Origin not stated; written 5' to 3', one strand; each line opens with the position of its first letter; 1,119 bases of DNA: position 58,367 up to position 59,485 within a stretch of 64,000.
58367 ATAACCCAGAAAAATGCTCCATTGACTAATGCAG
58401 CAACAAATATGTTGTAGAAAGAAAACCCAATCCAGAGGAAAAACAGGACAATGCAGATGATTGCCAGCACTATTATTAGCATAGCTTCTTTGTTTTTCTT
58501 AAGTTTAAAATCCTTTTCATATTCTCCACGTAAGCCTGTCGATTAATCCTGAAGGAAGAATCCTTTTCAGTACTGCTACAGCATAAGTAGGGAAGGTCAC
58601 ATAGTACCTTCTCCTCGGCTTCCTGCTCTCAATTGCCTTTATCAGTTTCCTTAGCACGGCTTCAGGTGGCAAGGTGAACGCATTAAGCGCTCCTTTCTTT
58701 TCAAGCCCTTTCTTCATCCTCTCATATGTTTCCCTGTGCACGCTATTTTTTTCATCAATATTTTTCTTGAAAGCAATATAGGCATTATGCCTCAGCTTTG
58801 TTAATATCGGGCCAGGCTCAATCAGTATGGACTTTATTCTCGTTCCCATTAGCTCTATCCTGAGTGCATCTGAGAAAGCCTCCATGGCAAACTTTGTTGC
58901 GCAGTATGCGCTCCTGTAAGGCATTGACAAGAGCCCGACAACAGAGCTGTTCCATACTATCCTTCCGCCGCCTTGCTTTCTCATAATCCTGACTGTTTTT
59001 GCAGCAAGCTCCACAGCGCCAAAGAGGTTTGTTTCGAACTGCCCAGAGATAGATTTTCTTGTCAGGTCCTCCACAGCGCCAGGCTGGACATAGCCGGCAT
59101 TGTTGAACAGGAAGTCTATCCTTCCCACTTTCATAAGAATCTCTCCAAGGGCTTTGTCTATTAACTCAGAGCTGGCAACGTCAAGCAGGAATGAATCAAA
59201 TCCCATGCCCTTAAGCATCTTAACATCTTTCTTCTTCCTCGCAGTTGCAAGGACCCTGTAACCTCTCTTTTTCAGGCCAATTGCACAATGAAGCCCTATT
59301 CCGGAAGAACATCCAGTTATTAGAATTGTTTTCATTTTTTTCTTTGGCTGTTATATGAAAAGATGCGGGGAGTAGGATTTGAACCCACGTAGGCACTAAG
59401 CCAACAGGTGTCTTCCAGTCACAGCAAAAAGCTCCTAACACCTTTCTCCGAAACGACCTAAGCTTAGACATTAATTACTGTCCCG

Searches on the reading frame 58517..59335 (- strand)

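Call 83: search_protein_families(library=pfam, proteins=[window:58517-59335:-], max_evalue=0.001)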
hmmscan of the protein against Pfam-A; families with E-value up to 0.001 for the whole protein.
window:58517-59335:- (272 aa): 4 families
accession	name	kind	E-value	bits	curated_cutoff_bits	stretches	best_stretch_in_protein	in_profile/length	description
PF00106.31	adh_short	-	3.5e-41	141.3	26.6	1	2-184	1-189/195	short chain dehydrogenase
PF13561.12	adh_short_C2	-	3.9e-30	105.6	27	1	10-195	3-196/236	Enoyl-(Acyl carrier protein) reductase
PF08659.16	KR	-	9.9e-10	39.1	22.6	1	3-159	2-164/180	KR domain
PF08643.16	DUF1776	-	2.3e-06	27.7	25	1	82-265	103-293/294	Fungal family of unknown function (DUF1776)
